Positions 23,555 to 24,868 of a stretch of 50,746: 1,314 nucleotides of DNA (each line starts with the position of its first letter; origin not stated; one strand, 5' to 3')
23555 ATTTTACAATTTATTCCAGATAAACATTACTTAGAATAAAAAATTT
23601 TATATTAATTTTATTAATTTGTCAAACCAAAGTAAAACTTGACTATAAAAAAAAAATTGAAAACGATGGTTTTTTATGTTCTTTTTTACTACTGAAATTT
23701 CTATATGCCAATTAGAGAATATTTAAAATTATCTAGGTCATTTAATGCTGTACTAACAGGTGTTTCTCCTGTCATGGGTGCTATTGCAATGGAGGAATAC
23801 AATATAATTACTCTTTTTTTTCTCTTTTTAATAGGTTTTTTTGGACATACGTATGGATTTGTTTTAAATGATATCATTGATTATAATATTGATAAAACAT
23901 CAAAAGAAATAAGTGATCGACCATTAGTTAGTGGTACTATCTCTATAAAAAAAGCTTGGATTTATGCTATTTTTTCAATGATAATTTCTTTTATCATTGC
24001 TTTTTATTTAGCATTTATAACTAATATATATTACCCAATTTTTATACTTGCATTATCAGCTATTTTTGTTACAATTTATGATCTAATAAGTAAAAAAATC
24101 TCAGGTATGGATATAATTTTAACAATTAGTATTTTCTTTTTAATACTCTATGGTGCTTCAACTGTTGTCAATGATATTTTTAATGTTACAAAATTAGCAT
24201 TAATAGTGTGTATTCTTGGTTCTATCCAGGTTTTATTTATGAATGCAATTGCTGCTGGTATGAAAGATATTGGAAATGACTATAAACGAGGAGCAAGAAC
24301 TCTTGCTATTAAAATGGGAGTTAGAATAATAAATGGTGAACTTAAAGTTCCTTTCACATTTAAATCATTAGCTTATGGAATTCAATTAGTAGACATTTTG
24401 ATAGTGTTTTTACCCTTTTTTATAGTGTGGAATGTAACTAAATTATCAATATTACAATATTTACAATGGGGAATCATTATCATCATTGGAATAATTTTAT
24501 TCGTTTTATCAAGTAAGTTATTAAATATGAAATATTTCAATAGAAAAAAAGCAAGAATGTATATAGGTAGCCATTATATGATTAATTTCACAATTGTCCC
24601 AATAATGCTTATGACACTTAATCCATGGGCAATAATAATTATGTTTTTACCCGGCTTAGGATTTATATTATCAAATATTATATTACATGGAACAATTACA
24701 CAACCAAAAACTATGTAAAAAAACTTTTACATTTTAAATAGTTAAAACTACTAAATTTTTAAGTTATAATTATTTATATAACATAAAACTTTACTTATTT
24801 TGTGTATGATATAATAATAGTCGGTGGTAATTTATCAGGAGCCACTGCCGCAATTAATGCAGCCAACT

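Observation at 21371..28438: Isoprenoid-tailoring island: three UbiA prenyltransferases, a GGR paralog, a CrtI-like flavoenzyme and a CrtC-like hydratase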

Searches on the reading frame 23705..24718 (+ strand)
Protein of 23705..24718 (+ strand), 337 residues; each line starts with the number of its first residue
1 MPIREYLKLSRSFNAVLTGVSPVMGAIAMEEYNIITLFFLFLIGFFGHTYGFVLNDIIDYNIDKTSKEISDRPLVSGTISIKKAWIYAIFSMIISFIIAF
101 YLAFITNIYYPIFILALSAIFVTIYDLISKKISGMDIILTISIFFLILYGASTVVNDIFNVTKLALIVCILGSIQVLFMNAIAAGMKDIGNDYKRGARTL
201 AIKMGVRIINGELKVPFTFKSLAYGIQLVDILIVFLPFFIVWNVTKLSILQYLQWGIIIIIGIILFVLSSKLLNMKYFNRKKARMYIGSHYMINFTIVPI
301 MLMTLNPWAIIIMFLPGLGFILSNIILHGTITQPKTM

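Call 3: search_protein_families(library=pfam, proteins=[window:23705-24718:+], max_evalue=0.01)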
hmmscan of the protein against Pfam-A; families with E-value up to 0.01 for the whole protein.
window:23705-24718:+ (337 aa): 1 family
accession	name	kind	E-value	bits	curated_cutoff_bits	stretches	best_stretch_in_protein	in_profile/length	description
PF01040.23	UbiA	-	3.9e-21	75.9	34.2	1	22-258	4-215/250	UbiA prenyltransferase family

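Call 4: search_protein_families(library=ncbifam, proteins=[window:23705-24718:+], max_evalue=0.01)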
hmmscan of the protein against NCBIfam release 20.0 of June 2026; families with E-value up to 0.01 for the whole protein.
window:23705-24718:+ (337 aa): 15 families
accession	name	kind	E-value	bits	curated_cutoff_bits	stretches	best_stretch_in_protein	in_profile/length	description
NF009523.0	PRK12884.1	equivalog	1.4e-19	70.4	269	1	3-292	4-267/279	prenyltransferase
NF009522.0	PRK12883.1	equivalog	3.7e-15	56.2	353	1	1-208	1-198/279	geranylgeranylglycerol-phosphate geranylgeranyltransferase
NF009521.0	PRK12882.1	equivalog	4.8e-14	52.3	296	1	3-259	5-244/280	geranylgeranylglycerol-phosphate geranylgeranyltransferase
TIGR01474.1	ubiA_proteo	equivalog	1.2e-11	44.7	275.45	1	23-207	28-204/282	4-hydroxybenzoate octaprenyltransferase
TIGR01475.1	ubiA_other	subfamily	2.7e-10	40.2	180.8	1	3-297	5-278/282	UbiA-like polyprenyltransferase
TIGR01473.1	cyoE_ctaB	equivalog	6.3e-10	39.3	210.3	1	15-302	15-279/281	heme o synthase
NF003349.0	PRK04375.1-2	equivalog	8.9e-09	34.9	246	1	21-158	45-180/318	heme o synthase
NF009514.0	PRK12873.1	equivalog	1.1e-08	34.8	246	1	41-244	53-254/297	4-hydroxybenzoate polyprenyltransferase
NF006088.0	PRK08238.1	equivalog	4.5e-07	28.9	351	1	21-147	213-334/482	UbiA family prenyltransferase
NF009526.0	PRK12888.1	equivalog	9.3e-07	28.5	364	1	46-207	63-215/301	4-hydroxybenzoate octaprenyltransferase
NF009609.0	PRK13106.1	equivalog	1.2e-06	28.1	349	1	25-129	37-144/301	prenyltransferase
NF041584.1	MqnP_SCO4491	exception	5.3e-06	26.4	420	1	46-207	51-203/285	menaquinone biosynthesis prenyltransferase MqnP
NF008978.0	PRK12324.1-4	equivalog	0.00013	21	207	1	28-179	60-203/322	decaprenyl-phosphate phosphoribosyltransferase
NF005742.0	PRK07566.1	equivalog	0.0002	20.6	313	1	35-207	66-233/315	chlorophyll synthase ChlG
NF003348.0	PRK04375.1-1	equivalog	0.003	17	285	0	35-206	36-202/292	heme o synthase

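Call 28: search_solved_structures(query=window:23705-24718:+, max_evalue=0.01)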
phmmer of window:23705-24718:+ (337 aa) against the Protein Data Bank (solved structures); distinct sequences matched with E-value up to 0.01: 2.
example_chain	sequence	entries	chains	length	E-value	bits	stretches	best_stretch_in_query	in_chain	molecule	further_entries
4od4_A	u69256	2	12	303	0.00077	22.5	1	49-117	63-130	4-hydroxybenzoate octaprenyltransferase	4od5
4tq3_A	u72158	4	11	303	0.0051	19.8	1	44-99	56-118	Prenyltransferase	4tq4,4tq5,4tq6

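Call 41: find_homologous_proteins(query=window:23705-24718:+, max_evalue=0.001)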
Query window:23705-24718:+ (337 aa): 669 proteins with E <= 0.001 among 6015 candidates; the best 120 are listed.
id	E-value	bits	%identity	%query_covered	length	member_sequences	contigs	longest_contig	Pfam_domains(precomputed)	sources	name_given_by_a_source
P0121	1.8e-206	703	100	100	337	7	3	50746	PF01040.24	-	-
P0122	1.5e-202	690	98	100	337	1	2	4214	PF01040.24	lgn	-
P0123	9.8e-202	688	97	100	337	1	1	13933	PF01040.24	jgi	jgi:4-hydroxybenzoate polyprenyltransferase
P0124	1.1e-190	651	92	100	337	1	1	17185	PF01040.24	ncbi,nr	ncbi:MAG: UbiA prenyltransferase family protein [Candidatus Thermoplasmatota archaeon]|nr:UbiA preny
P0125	1.2e-190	651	93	100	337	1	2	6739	PF01040.24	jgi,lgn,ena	-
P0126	1.8e-190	651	92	100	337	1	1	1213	PF01040.24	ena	-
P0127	3.4e-190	650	92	100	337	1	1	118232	PF01040.24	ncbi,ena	-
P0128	1.2e-189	648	92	100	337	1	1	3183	PF01040.24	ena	-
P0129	1.5e-189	648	92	100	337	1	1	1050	PF01040.24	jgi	jgi:4-hydroxybenzoate polyprenyltransferase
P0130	2.6e-189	647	91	100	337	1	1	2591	PF01040.24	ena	-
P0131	1.8e-188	644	91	100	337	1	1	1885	PF01040.24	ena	-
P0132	2.1e-188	644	90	100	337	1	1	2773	PF01040.24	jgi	jgi:4-hydroxybenzoate polyprenyltransferase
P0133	2.3e-188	644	91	100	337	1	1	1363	PF01040.24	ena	-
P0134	1.6e-187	641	91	100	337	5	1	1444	PF01040.24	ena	-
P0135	3.6e-187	640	91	100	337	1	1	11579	PF01040.24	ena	-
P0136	5.9e-187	639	91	100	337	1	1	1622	PF01040.24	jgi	jgi:4-hydroxybenzoate polyprenyltransferase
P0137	9.8e-187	638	91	100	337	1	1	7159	PF01040.24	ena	-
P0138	1.2e-186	638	91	100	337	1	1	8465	PF01040.24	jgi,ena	-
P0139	4.9e-186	636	89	100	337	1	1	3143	PF01040.24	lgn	-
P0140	4.1e-185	633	90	100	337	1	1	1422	PF01040.24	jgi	-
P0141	1.5e-184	631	90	100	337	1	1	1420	PF01040.24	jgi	-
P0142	5.8e-184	629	89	100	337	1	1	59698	PF01040.24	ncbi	-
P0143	8.2e-184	629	89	100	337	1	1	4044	PF01040.24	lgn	-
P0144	1.8e-179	614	85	100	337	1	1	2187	PF01040.24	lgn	-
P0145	1.8e-178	611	85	100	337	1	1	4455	PF01040.24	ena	-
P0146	7.2e-177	606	86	100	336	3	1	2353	PF01040.24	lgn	-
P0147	1.9e-176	605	83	100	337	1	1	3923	PF01040.24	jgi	jgi:4-hydroxybenzoate polyprenyltransferase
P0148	4.4e-176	603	86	100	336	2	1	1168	PF01040.24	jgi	jgi:4-hydroxybenzoate polyprenyltransferase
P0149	8.8e-175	599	84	100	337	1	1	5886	PF01040.24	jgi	jgi:4-hydroxybenzoate polyprenyltransferase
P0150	4.7e-173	593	83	100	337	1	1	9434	PF01040.24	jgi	jgi:4-hydroxybenzoate polyprenyltransferase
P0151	1.1e-170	586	82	100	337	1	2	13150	PF01040.24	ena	-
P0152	3.6e-170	584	82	100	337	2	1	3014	PF01040.24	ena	-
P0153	1.5e-167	575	80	100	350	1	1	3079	PF01040.24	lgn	-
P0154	8.4e-167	573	81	100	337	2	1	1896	PF01040.24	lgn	-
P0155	2.8e-166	571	77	100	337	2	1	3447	PF01040.24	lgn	-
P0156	7.1e-166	570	78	100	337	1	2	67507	PF01040.24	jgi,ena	-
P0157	9.4e-166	569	80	100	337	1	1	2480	PF01040.24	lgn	-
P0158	1.0e-164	566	78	100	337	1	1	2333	PF01040.24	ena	-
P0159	8.8e-164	563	79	100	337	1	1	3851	PF01040.24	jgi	jgi:4-hydroxybenzoate polyprenyltransferase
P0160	9.6e-164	563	78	100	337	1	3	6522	PF01040.24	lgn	-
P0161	1.0e-163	563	79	100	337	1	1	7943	PF01040.24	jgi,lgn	jgi:4-hydroxybenzoate polyprenyltransferase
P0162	1.1e-163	563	78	100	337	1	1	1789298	PF01040.24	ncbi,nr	ncbi:MAG: UbiA family prenyltransferase [Thermoplasmatales archaeon]|nr:MAG: UbiA family prenyltrans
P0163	1.4e-163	562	79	100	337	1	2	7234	PF01040.24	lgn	-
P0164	1.6e-161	556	82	100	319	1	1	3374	PF01040.24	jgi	jgi:4-hydroxybenzoate polyprenyltransferase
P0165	5.9e-159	547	74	100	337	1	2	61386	PF01040.24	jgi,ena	-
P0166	4.3e-155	534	76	100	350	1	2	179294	PF01040.24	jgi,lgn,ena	-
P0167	6.1e-155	534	72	100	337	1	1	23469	PF01040.24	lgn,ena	-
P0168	8.8e-153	527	72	100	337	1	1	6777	PF01040.24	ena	-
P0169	1.6e-152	526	70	100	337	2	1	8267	PF01040.24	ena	-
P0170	3.4e-152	525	72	100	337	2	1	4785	PF01040.24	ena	-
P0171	3.4e-152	525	74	100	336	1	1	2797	PF01040.24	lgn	-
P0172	2.0e-151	522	70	99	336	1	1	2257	PF01040.24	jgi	-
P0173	2.6e-151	522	73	99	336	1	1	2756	PF01040.24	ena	-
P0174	2.7e-151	522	72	100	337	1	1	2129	PF01040.24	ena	-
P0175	3.1e-151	522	73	99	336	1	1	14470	PF01040.24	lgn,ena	-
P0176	3.6e-151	521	74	100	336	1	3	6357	PF01040.24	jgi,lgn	jgi:4-hydroxybenzoate polyprenyltransferase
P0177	6.5e-151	521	73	99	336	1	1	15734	PF01040.24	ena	-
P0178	7.6e-151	520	73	99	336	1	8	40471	PF01040.24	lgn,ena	-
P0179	1.1e-150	520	73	99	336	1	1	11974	PF01040.24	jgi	jgi:4-hydroxybenzoate polyprenyltransferase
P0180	3.0e-150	518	73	99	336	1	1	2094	PF01040.24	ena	-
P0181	4.2e-150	518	72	100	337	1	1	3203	PF01040.24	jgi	jgi:4-hydroxybenzoate polyprenyltransferase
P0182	7.7e-150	517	71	100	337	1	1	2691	PF01040.24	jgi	jgi:4-hydroxybenzoate polyprenyltransferase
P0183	9.4e-150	517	72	99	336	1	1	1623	PF01040.24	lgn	-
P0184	1.0e-149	517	70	99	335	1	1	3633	PF01040.24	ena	-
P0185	1.5e-149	516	73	99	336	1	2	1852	PF01040.24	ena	-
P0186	1.7e-149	516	69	100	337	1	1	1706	PF01040.24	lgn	-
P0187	2.0e-149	516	71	100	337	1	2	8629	PF01040.24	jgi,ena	-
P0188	2.5e-149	515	71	100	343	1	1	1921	PF01040.24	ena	-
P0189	3.0e-149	515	72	99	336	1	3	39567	PF01040.24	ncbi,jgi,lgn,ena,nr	ncbi:hypothetical protein AYK20_03250 [Thermoplasmatales archaeon SG8-52-1]|nr:MAG: hypothetical pro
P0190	4.7e-149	515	72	99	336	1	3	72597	PF01040.24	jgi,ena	-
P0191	1.1e-148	513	70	99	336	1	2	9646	PF01040.24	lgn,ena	-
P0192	8.9e-148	510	72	99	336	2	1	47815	PF01040.24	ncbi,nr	ncbi:hypothetical protein AYK24_01650 [Thermoplasmatales archaeon SG8-52-4]|nr:MAG: hypothetical pro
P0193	1.0e-147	510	70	99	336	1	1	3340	PF01040.24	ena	-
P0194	1.4e-147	510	70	100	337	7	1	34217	PF01040.24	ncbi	-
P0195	2.0e-147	509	69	99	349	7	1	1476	PF01040.24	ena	-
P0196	2.1e-147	509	72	100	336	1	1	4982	PF01040.24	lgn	-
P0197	2.4e-147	509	69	100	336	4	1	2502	PF01040.24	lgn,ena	-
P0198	2.5e-147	509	70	99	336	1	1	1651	PF01040.24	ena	-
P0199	2.9e-147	509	69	99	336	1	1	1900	PF01040.24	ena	-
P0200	5.2e-147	508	72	100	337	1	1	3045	PF01040.24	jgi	jgi:4-hydroxybenzoate polyprenyltransferase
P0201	6.0e-147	508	70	100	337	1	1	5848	PF01040.24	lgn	-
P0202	6.8e-147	507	71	99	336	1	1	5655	PF01040.24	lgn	-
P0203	7.3e-147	507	67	100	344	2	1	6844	PF01040.24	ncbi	-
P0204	8.7e-147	507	69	100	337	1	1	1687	PF01040.24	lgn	-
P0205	9.2e-147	507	70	99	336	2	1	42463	PF01040.24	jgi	jgi:4-hydroxybenzoate polyprenyltransferase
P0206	9.8e-147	507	70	100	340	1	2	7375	PF01040.24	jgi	-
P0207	1.1e-146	507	70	99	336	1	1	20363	PF01040.24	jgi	jgi:4-hydroxybenzoate polyprenyltransferase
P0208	1.6e-146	506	69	100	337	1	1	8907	PF01040.24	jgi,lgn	jgi:4-hydroxybenzoate polyprenyltransferase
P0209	2.1e-146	506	70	99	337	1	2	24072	PF01040.24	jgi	jgi:4-hydroxybenzoate polyprenyltransferase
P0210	3.1e-146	505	71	99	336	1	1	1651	PF01040.24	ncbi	-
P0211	7.1e-146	504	69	100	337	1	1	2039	PF01040.24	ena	-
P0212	1.1e-145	503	71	99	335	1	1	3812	PF01040.24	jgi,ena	-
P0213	1.7e-145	503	69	98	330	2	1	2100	PF01040.24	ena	-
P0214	1.9e-145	503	70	99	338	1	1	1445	PF01040.24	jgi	jgi:4-hydroxybenzoate polyprenyltransferase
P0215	3.0e-145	502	69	100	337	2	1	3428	PF01040.24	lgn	-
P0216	6.1e-145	501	69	99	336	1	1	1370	PF01040.24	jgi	jgi:4-hydroxybenzoate polyprenyltransferase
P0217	6.9e-145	501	70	99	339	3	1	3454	PF01040.24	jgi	-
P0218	1.1e-144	500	68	100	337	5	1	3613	PF01040.24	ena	-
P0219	2.0e-144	499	69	100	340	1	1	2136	PF01040.24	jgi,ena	-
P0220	2.6e-144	499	71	99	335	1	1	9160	PF01040.24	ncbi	-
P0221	3.3e-144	499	68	100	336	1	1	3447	PF01040.24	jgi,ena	-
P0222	4.6e-144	498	67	99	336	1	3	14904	PF01040.24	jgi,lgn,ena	-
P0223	6.2e-144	498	72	100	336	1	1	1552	PF01040.24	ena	-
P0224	8.9e-144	497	68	99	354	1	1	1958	PF01040.24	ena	-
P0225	9.5e-144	497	67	100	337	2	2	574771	PF01040.24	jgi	-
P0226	1.4e-143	497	68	100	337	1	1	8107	PF01040.24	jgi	-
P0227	2.1e-143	496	68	99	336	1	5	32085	PF01040.24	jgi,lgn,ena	-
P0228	2.1e-143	496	67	99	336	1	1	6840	PF01040.24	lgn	-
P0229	2.2e-143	496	69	100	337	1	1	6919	PF01040.24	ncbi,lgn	-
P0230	2.2e-143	496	70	99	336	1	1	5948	PF01040.24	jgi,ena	-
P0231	2.6e-143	496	67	100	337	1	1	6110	PF01040.24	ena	-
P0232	3.1e-143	495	67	100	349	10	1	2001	PF01040.24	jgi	jgi:4-hydroxybenzoate polyprenyltransferase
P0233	3.4e-143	495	68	99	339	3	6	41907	PF01040.24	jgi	jgi:4-hydroxybenzoate polyprenyltransferase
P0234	4.3e-143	495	68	100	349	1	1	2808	PF01040.24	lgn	-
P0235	4.7e-143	495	66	100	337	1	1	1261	PF01040.24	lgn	-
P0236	6.2e-143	494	66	100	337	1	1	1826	PF01040.24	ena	-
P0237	8.0e-143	494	67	99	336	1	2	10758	PF01040.24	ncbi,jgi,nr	ncbi:MAG: UbiA family prenyltransferase [Candidatus Thermoplasmatota archaeon]|jgi:4-hydroxybenzoate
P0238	1.1e-142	494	67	99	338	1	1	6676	PF01040.24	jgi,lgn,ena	-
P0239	1.9e-142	493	66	100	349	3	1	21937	PF01040.24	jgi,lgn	jgi:4-hydroxybenzoate polyprenyltransferase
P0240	2.0e-142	493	66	100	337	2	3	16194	PF01040.24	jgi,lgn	jgi:4-hydroxybenzoate polyprenyltransferase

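Call 86: find_encoding_contigs(protein=P0189, flank=8000, max_places=1)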
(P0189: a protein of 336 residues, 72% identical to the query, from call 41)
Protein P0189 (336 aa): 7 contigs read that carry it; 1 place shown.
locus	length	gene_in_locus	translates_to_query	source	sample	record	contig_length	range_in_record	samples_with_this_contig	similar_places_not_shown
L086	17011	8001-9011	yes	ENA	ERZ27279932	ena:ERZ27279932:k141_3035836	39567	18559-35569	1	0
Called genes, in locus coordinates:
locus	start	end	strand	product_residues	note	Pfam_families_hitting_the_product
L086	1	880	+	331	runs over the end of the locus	PF00814:TsaD, PF22521:HypF_C_2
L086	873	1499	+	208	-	PF07714:PK_Tyr_Ser-Thr (weak), PF00069:Pkinase, PF01163:RIO1, PF03109:ABC1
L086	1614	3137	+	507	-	PF00221:Lyase_aromatic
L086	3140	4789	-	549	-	PF17391:Urocanase_N, PF01175:Urocanase, PF17392:Urocanase_C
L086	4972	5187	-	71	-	PF01423:LSM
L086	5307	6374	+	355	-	-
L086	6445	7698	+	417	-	PF01966:HD, PF19276:HD_assoc_2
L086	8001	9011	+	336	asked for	PF01040:UbiA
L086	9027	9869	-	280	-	-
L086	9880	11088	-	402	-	PF13506:Glyco_transf_21, PF00535:Glycos_transf_2, PF10111:Glyco_tranf_2_2, PF13641:Glyco_tranf_2_3, PF13632:Glyco_trans_2_3 (weak)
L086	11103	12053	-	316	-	PF01040:UbiA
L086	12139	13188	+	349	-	PF01040:UbiA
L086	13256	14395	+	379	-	PF00890:FAD_binding_2 (weak), PF01134:GIDA (faint), PF05834:Lycopene_cycl, PF07992:Pyr_redox_2 (weak), PF12831:FAD_oxidored, PF22578:GGR_cat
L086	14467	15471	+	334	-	-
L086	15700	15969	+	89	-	PF01548:DEDD_Tnp_IS110 (weak)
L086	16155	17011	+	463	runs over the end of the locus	PF00890:FAD_binding_2 (faint), PF00996:GDI (faint), PF01266:DAO (weak), PF01593:Amino_oxidase, PF13450:NAD_binding_8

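Call 87: find_encoding_contigs(protein=P0225, flank=8000, max_places=1)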
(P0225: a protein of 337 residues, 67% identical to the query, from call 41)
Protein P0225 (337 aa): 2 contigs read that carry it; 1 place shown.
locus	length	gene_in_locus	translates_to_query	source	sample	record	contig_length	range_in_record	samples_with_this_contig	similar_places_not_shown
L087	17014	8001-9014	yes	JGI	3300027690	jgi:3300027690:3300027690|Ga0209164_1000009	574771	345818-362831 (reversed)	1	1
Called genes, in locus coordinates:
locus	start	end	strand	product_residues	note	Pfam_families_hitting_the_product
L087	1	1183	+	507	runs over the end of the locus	PF00221:Lyase_aromatic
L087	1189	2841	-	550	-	PF17391:Urocanase_N, PF01175:Urocanase, PF17392:Urocanase_C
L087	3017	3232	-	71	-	PF01423:LSM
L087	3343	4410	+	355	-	-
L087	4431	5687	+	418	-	PF01966:HD, PF19276:HD_assoc_2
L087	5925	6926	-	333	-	-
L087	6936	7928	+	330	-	-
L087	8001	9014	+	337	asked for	PF01040:UbiA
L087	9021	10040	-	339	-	PF01040:UbiA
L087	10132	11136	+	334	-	PF01040:UbiA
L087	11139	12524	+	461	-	PF01266:DAO (weak), PF01593:Amino_oxidase, PF13450:NAD_binding_8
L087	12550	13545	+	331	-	PF01040:UbiA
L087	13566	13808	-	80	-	-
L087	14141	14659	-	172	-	-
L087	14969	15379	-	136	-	PF18477:PIN_9, PF04900:Fcf1 (weak)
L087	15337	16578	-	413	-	PF00009:GTP_EFTU, PF10662:PduV-EutP (faint), PF03144:GTP_EFTU_D2 (weak), PF09173:eIF2_C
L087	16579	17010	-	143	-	PF01092:Ribosomal_S6e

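Call 88: find_encoding_contigs(protein=P0162, flank=8000, max_places=1)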
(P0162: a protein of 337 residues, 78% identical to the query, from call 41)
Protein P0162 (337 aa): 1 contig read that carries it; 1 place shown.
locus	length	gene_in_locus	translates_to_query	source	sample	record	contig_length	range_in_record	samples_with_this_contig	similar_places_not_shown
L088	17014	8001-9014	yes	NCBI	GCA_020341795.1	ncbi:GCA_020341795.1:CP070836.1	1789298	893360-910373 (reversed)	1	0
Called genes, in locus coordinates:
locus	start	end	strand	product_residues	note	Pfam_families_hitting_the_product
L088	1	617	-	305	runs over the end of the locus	PF18761:Heliorhodopsin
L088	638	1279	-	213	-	-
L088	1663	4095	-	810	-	PF03176:MMPL, PF02355:SecD_SecF_C (weak), PF03176:MMPL, PF02460:Patched (weak)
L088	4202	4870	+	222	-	PF04967:HTH_10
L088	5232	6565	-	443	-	PF00795:CN_hydrolase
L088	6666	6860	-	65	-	-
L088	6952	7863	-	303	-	PF01040:UbiA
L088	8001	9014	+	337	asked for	PF01040:UbiA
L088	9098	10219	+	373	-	PF01266:DAO (faint), PF01494:FAD_binding_3 (faint), PF07992:Pyr_redox_2 (faint), PF12831:FAD_oxidored (weak), PF22578:GGR_cat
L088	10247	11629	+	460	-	PF00890:FAD_binding_2 (faint), PF00996:GDI (faint), PF01266:DAO (faint), PF01593:Amino_oxidase, PF03486:HI0933_like (faint), PF13450:NAD_binding_8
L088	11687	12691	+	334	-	PF01040:UbiA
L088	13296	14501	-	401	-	PF00144:Beta-lactamase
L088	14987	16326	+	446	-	PF00881:Nitroreductase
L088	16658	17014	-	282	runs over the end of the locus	PF12679:ABC2_membrane_2, PF12730:ABC2_membrane_4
